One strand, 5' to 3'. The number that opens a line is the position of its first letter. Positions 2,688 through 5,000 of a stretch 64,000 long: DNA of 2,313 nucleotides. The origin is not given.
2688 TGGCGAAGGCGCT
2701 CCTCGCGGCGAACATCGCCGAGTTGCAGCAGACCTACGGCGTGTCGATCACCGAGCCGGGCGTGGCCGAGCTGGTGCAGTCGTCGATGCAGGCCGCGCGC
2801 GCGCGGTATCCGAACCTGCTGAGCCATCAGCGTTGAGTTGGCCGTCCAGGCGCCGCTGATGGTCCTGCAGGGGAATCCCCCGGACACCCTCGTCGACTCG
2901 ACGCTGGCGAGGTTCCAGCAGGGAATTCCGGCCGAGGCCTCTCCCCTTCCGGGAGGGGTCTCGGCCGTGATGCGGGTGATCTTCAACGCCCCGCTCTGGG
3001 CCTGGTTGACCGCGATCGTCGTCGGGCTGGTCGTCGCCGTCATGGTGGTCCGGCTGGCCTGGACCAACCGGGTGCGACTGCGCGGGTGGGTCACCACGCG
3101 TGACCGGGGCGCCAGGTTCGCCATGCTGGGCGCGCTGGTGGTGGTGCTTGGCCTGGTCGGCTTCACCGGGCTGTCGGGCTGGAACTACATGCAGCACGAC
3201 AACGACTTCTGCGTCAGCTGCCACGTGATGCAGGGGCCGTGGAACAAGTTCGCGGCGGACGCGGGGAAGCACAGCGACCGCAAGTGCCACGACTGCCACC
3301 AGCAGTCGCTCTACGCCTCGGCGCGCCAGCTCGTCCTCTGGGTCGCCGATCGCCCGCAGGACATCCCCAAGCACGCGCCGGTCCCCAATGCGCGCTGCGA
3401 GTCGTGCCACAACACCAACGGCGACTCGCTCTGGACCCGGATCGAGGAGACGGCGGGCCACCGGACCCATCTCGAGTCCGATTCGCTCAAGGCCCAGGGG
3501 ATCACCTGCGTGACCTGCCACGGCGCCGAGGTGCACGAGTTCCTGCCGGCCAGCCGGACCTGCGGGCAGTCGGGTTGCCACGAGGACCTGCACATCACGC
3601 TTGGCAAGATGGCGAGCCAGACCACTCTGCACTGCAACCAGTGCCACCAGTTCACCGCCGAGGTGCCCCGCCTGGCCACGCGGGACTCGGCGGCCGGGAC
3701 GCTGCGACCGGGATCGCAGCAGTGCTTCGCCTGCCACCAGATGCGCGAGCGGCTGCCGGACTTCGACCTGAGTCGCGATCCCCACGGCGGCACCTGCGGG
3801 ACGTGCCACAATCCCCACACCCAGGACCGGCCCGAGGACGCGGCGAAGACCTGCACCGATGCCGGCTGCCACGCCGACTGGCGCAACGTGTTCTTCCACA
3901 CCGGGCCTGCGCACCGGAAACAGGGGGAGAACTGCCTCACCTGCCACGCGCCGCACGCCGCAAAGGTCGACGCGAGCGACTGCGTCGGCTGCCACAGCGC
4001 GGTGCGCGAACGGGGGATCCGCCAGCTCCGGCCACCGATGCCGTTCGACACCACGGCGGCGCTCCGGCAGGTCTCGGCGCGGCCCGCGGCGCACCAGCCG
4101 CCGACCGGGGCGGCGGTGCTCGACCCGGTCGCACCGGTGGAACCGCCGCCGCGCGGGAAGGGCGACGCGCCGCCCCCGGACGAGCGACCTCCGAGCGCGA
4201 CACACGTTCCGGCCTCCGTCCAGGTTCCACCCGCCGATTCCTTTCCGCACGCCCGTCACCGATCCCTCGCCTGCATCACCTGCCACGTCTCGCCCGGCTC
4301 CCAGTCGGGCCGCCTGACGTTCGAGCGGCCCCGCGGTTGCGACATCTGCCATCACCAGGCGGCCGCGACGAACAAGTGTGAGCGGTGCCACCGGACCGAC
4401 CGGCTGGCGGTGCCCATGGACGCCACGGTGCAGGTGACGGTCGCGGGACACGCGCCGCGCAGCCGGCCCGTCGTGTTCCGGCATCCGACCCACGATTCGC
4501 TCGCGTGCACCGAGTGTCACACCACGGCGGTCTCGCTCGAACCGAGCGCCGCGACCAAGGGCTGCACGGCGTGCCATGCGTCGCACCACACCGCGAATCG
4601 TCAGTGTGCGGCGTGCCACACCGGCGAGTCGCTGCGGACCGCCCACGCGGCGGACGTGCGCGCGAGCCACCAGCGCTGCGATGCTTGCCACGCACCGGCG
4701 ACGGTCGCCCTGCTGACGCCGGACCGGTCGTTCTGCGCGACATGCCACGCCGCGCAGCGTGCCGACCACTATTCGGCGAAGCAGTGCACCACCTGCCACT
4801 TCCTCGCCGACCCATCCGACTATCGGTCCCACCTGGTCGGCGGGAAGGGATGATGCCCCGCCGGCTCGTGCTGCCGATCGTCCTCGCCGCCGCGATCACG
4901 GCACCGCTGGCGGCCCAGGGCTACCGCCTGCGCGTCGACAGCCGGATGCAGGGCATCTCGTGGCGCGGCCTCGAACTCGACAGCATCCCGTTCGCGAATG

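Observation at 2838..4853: A 20-haem-motif protein fusing a NapC/NirT-like membrane quinol dehydrogenase head to a long haem wire via a Pro-rich linker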

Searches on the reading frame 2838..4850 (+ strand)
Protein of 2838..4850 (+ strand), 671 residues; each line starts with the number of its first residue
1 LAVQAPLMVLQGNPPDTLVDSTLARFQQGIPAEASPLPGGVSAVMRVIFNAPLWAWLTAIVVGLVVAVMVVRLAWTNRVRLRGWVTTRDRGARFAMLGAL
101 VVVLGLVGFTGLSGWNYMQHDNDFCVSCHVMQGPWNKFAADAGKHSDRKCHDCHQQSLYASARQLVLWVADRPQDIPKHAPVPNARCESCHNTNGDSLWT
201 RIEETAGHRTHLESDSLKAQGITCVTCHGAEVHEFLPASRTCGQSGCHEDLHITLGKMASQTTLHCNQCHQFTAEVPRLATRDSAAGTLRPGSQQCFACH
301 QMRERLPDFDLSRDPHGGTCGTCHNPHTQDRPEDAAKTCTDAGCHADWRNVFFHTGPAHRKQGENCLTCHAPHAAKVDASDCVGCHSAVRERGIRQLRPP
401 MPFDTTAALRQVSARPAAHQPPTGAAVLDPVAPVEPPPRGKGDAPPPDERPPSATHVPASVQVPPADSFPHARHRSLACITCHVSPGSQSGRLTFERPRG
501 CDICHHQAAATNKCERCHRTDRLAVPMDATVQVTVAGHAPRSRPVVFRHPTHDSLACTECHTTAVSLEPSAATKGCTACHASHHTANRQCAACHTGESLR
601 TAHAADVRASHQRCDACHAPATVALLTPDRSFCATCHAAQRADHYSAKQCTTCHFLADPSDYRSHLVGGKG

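Call 4: search_protein_families(library=pfam, proteins=[window:2838-4850:+], max_evalue=0.1)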
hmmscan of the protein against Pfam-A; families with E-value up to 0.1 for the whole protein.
window:2838-4850:+ (671 aa): 7 families
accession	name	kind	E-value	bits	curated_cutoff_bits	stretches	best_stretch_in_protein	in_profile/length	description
PF14522.11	Cytochrome_C7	-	3.2e-13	49.7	24.8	2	262-325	12-67/67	Cytochrome c7 and related cytochrome c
PF14537.11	Cytochrom_c3_2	-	1e-07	32.8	25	0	359-391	2-38/79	Cytochrome c3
PF03264.19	Cytochrom_NNT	-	5.3e-06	26.7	24.1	2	96-155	10-73/174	NapC/NirT cytochrome c family, N-terminal region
PF02085.21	Cytochrom_CIII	-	7.3e-06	26.7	22.9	1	539-637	15-101/101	Class III cytochrome C family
PF22113.1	Mtrc-MtrF_II-IV_dom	-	0.00063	19.7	30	0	121-303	5-166/176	Outer membrane cytochrome MtrC/MtrF-like, domains II/IV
PF10277.15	Frag1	-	0.0016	18.5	30.3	1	53-124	56-119/220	Frag1/DRAM/Sfk1 family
PF09699.15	Paired_CXXCH_1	-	0.0047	17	20.6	0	179-195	1-17/41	Doubled CXXCH motif (Paired_CXXCH_1)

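Call 5: search_protein_families(library=ncbifam, proteins=[window:2838-4850:+], max_evalue=0.1)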
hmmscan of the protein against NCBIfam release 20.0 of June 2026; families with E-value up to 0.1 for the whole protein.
window:2838-4850:+ (671 aa): 4 families
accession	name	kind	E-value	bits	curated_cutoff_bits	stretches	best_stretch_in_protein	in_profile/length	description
TIGR03153.1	cytochr_NrfH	equivalog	3.6e-09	36.8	134.2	1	97-156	3-61/138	cytochrome c nitrite reductase small subunit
TIGR03508.1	decahem_SO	subfamily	0.00091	18.8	192.2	1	259-378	90-204/258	DmsE family decaheme c-type cytochrome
NF011606.0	PRK15032.1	equivalog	0.0057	15.8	455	1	86-156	7-83/390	pentaheme c-type cytochrome TorC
NF047378.1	photo_II_Psb35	equivalog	0.048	13.2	40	0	56-84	4-32/46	photosystem II assembly protein Psb35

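Call 6: find_homologous_proteins(query=window:2838-4850:+, max_evalue=0.001)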
Query window:2838-4850:+ (671 aa): 1364 proteins with E <= 0.001 among 8000 candidates; the best 120 are listed.
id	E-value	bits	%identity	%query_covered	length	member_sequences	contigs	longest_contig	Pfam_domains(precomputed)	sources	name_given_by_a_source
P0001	0.0e+0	1567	100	99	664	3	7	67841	PF14537.12,PF03264.20,PF02085.22,PF14522.12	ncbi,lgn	-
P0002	7.9e-297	1005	66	97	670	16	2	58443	PF14537.12,PF14522.12,PF22113.2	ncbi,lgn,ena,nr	ncbi:MAG TPA: hypothetical protein P5135_04140 [Gemmatimonadales bacterium]|nr:hypothetical protein 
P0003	3.8e-290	983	65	99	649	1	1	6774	PF14537.12,PF02085.22,PF14522.12,PF22113.2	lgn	-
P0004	3.3e-289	979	65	99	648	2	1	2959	PF14537.12,PF02085.22,PF14522.12,PF22113.2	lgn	-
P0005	1.1e-288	978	65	99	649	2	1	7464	PF14537.12,PF02085.22,PF14522.12,PF22113.2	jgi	jgi:hypothetical protein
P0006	6.4e-272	922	61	97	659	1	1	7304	PF14537.12,PF02085.22,PF14522.12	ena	-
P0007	9.8e-266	902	59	97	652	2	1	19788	PF14537.12,PF02085.22,PF14522.12,PF22113.2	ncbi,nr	ncbi:MAG: hypothetical protein SGI84_01265 [Gemmatimonadota bacterium]|nr:hypothetical protein [Gemm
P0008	1.9e-265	901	59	97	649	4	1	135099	PF14537.12,PF14522.12,PF22113.2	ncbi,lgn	-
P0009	1.3e-263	895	60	97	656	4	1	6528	PF14537.12,PF02085.22,PF14522.12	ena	-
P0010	2.7e-263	894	58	99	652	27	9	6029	PF14537.12,PF02085.22,PF14522.12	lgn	-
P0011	5.3e-263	893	59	99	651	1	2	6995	PF14537.12,PF14522.12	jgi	jgi:nitrate/TMAO reductase-like tetraheme cytochrome c subunit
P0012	6.2e-263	893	58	96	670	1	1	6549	PF14537.12,PF02085.22,PF14522.12,PF22113.2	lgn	-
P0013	1.8e-262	891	58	99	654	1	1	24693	PF14537.12,PF02085.22,PF14522.12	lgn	-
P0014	1.1e-261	888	59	97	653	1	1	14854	PF14537.12,PF14522.12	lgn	-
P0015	3.5e-261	887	60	97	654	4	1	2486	PF14537.12,PF02085.22,PF14522.12,PF22113.2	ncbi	-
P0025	9.5e-258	875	58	97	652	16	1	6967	PF14537.12,PF03264.20,PF14522.12,PF22113.2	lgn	-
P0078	3.9e-214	731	53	96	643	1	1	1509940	PF14537.12,PF02085.22,PF14522.12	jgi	jgi:nitrate/TMAO reductase-like tetraheme cytochrome c subunit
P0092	1.1e-211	723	51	94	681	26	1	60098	PF14537.12,PF02085.22,PF14522.12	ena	-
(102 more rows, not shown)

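Call 7: search_solved_structures(query=window:2838-4850:+, max_evalue=1, show_alignments=3)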
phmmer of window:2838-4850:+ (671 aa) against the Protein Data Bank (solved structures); distinct sequences matched with E-value up to 1: 10.
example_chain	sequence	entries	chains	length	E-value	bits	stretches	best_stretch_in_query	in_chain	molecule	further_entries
1czj_A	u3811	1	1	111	0.0076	18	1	534-619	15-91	CYTOCHROME C3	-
1aqe_A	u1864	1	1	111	0.0097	17.7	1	534-622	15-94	CYTOCHROME C3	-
1i77_A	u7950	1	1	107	0.07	14.8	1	221-260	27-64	CYTOCHROME C3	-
1a2i_A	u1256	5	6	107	0.16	13.6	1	542-592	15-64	CYTOCHROME C3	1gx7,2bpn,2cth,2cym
3sj0_X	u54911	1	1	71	0.28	12.8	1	468-519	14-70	CYTOCHROME C7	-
3sj4_X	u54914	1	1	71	0.35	12.5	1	468-519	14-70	CYTOCHROME C7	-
3sel_X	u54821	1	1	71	0.38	12.4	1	468-519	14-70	CYTOCHROME C7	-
3sj1_X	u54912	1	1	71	0.4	12.3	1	468-519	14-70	CYTOCHROME C7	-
3cyr_A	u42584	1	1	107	0.42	12.3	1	222-266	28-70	CYTOCHROME C3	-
1gm4_A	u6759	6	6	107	0.61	11.7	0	467-484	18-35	CYTOCHROME C3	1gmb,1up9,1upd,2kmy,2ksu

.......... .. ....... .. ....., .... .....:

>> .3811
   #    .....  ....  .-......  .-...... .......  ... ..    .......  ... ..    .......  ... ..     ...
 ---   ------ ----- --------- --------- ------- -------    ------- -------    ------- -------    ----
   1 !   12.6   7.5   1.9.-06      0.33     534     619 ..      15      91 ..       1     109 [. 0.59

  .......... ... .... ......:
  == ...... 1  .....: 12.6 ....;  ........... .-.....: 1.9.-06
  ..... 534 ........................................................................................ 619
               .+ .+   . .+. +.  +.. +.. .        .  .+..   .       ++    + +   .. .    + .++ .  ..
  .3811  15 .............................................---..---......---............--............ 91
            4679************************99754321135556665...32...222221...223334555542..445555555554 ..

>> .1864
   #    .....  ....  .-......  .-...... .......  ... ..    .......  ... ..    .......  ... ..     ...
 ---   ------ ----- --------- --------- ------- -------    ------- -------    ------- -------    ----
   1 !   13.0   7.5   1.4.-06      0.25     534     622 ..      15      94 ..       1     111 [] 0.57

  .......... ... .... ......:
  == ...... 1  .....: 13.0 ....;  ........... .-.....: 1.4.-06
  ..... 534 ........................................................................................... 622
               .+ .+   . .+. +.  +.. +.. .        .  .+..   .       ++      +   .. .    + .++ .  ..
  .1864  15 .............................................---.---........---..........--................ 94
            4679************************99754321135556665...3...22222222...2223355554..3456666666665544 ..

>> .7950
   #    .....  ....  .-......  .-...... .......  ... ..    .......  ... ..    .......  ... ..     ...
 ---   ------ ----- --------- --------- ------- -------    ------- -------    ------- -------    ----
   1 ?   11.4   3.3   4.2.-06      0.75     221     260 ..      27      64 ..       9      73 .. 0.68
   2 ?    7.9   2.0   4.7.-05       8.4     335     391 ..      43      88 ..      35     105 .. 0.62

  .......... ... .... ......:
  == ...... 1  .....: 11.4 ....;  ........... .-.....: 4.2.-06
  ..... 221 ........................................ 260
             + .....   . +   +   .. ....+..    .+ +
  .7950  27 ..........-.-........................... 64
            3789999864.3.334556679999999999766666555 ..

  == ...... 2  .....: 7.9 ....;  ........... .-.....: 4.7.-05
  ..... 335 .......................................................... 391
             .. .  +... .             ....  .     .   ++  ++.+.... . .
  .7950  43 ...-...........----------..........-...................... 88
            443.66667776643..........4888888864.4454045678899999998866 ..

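Call 18: find_encoding_contigs(protein=P0078, flank=8000, max_places=2)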
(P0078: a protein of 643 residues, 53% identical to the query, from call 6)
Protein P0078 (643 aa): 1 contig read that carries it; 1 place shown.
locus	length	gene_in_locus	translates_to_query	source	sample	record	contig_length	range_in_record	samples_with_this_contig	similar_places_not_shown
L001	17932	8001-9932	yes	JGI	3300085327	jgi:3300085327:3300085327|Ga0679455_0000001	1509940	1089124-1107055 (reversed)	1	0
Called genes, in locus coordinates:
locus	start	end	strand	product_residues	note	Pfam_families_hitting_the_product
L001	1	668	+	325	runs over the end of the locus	PF00582:Usp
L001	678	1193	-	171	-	-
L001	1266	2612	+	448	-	PF01590:GAF, PF13185:GAF_2, PF13492:GAF_3 (weak), PF00512:HisKA, PF02518:HATPase_c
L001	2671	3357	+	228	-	PF00072:Response_reg, PF00486:Trans_reg_C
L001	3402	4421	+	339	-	PF00672:HAMP, PF00512:HisKA, PF02518:HATPase_c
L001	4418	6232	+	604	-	PF00122:E1-E2_ATPase, PF00702:Hydrolase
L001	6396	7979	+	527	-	PF14537:Cytochrom_c3_2 (faint), PF22113:Mtrc-MtrF_II-IV_dom (weak), PF13435:Cytochrome_C554 (faint), PF14522:Cytochrome_C7 (weak), PF09699:Paired_CXXCH_1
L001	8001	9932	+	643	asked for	PF02085:Cytochrom_CIII (faint), PF14522:Cytochrome_C7 (faint), PF14537:Cytochrom_c3_2 (faint)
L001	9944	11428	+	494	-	-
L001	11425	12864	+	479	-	PF09699:Paired_CXXCH_1 (faint), PF14522:Cytochrome_C7 (faint)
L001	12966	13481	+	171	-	PF13205:Big_5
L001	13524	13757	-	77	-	PF11127:YgaP-like_TM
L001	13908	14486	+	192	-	-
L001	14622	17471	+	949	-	PF00330:Aconitase, PF00694:Aconitase_C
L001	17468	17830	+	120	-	-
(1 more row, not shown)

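Call 19: find_encoding_contigs(protein=P0092, flank=8000, max_places=2)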
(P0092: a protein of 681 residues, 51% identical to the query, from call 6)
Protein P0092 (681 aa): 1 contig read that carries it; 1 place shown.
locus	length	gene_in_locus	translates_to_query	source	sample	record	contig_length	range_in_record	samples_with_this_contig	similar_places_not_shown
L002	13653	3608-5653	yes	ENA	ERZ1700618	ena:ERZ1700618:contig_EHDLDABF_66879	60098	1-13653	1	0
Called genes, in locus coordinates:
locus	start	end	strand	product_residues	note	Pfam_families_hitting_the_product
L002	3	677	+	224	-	?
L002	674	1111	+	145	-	PF03918:CcmH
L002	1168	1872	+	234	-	PF13240:Zn_Ribbon_1 (weak)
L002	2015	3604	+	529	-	PF13435:Cytochrome_C554 (weak), PF14537:Cytochrom_c3_2 (faint), PF14522:Cytochrome_C7 (weak), PF22113:Mtrc-MtrF_II-IV_dom (weak), PF09699:Paired_CXXCH_1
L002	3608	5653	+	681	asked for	PF02085:Cytochrom_CIII (faint), PF14522:Cytochrome_C7 (faint), PF14537:Cytochrom_c3_2 (faint)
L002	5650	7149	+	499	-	-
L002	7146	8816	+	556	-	PF09699:Paired_CXXCH_1 (faint), PF14522:Cytochrome_C7 (faint)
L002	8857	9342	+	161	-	-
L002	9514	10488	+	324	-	PF00582:Usp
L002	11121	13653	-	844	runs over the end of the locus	PF09364:XFP_N, PF03894:XFP, PF09363:XFP_C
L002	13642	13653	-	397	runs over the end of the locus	PF00871:Acetate_kinase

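Call 20: predict_structure(alignment_id=A2)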
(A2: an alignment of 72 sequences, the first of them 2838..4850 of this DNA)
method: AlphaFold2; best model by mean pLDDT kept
length: 671 residues; sequences in the alignment: 72
mean_pLDDT: 55.1   pTM: 0.36
mean pLDDT of the five models: 55.1, 54.1, 53.2, 51.2, 50.0
residues with pLDDT >= 90: 49; 70-90: 85; 50-70: 236; < 50: 301
segments of 3 or more residues with pLDDT < 50: 1-4, 12-29, 125-132, 144-146, 148-155, 175-177, 179-255, 276-280, 282-285, 323-327, 405-514, 555-570, 572-584, 644-654
pLDDT, mean of each block of 10 residues (from residue 1): 49 43 44 69 81 89 95 96 94 93 88 70 50 51 47 50 56 47 35 37 32 38 38 40 43 44 53 49 49 60 66 64 52 67 60 58 64 57 77 73 49 37 35 36 35 35 28 34 40 30 31 50 65 67 65 46 42 43 49 60 73 72 65 64 47 55 67 44
secondary structure, 60 per line:
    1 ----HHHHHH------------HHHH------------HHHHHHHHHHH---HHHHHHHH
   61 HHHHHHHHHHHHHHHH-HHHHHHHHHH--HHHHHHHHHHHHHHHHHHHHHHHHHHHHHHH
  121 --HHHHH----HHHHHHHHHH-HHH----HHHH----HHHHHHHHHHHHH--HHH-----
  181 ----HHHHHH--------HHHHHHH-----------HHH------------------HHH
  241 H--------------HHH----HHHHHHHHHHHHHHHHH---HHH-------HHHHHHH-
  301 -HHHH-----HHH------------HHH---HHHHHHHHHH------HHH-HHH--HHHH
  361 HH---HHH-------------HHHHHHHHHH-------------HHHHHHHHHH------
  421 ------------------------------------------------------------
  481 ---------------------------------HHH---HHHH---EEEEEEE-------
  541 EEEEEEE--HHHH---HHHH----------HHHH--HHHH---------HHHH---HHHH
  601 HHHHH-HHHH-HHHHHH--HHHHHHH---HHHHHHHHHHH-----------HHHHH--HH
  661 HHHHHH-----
elements in order (helices of 4 or more, strands of 3 or more residues): H5-10 H23-26 H39-49 H53-76 H78-87 H90-120 H123-127 H132-141 H150-153 H158-170 H185-190 H199-205 H238-241 H263-279 H293-299 H302-305 H332-341 H357-362 H382-391 H405-414 H520-523 E527-533 E541-547 H550-553 H557-560 H571-574 H577-580 H590-593 H597-605 H607-610 H612-617 H620-626 H630-640 H652-656 H659-666

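Call 42: fold_search(model_id=the predicted structure, library=pdb)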
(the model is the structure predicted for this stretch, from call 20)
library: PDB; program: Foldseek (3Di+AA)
matches with E <= 10: 1; with E <= 0.001: 0
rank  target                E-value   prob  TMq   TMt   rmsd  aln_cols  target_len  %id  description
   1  9c57_K                8.7e+00  0.06  0.04  0.16  11.7        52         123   17  Reconstituted P400 Subcomplex of the human TIP60 complex (released 2024-08-21)

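Call 43: find_related_loci(query=A1, collection=genome_contigs, flank=6000)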
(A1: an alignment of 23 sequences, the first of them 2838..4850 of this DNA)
Query A1 (671 aa) in genome_contigs; peptide patterns used: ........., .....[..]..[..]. (x = any residue, [..] = any of these).
481 stretches matched a pattern; 454 encode a relative of the query (tblastn E <= 1e-3); the best 80 are kept; 80 distinct loci.
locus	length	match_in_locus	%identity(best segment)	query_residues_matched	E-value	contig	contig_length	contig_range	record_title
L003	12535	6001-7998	73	9-669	0e+0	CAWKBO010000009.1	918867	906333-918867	MAG: uncultured Gemmatimonadales bacterium isolate MFD05442.bin.2.33 genome assembly, contig: contig_6672, whole genome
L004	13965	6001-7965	66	20-669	0e+0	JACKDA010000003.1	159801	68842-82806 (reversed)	MAG: Gemmatimonadales bacterium isolate HK-STAS-GEMM-1 HK-STAS-GEMM-1_3, whole genome shotgun sequence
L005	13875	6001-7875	61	25-667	0e+0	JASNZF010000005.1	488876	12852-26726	MAG: Gemmatimonadales bacterium isolate GEMM-2 HKU-EGSB-GEMM-2_5, whole genome shotgun sequence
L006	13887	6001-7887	59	20-668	0e+0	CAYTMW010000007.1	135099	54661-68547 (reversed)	MAG TPA_asm: uncultured Gemmatimonas sp. isolate SRP136066_co1_250 genome assembly, contig: NODE_56_length_135099_cov_56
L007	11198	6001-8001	56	5-671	0e+0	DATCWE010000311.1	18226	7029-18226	MAG TPA_asm: Gemmatimonadales bacterium isolate SMAG_U7403 k141_630453, whole genome shotgun sequence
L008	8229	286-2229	56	6-669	0e+0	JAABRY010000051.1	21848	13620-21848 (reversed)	MAG: Gemmatimonadetes bacterium isolate S09.Bin022 Scaffold_37_1, whole genome shotgun sequence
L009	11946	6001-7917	58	7-668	0e+0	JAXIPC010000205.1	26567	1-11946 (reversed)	MAG: Gemmatimonadales bacterium isolate Fractures_MAG_09 c_000000184990, whole genome shotgun sequence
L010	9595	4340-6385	56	1-671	0e+0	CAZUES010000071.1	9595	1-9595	MAG TPA_asm: uncultured Gemmatimonas sp. isolate SRP344714_co1_324 genome assembly, contig: NODE_12803_length_9595_cov_1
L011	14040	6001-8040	55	1-668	0e+0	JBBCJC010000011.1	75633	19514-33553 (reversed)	MAG: Gemmatimonadales bacterium isolate MAG_CPA_16 P10A_000000051017, whole genome shotgun sequence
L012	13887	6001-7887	59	20-667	0e+0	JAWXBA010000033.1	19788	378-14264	MAG: Gemmatimonadota bacterium isolate MP5IB2.67 k99_170102, whole genome shotgun sequence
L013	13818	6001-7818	54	36-666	0e+0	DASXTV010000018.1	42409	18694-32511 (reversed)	MAG TPA_asm: Gemmatimonadales bacterium isolate SMAG_U4701 k141_1448835, whole genome shotgun sequence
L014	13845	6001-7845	53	35-667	0e+0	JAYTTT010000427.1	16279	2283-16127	MAG: Gemmatimonadota bacterium isolate GFS_5453 GFS_5453_426, whole genome shotgun sequence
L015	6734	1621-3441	54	36-666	0e+0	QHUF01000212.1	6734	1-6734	MAG: Gemmatimonadetes bacterium isolate AG34 14_0929_02_30cm_scaffold_10941_curated, whole genome shotgun sequence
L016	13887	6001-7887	54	13-666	0e+0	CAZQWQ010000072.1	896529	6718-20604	MAG TPA_asm: uncultured Gemmatimonadaceae bacterium isolate binchicken_co165_283 genome assembly, contig: k141_2523606,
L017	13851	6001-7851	53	35-666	0e+0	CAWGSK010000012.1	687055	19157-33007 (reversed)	MAG: uncultured Gemmatimonadales bacterium isolate MFD05684.bin.2.194 genome assembly, contig: contig_58138, whole genom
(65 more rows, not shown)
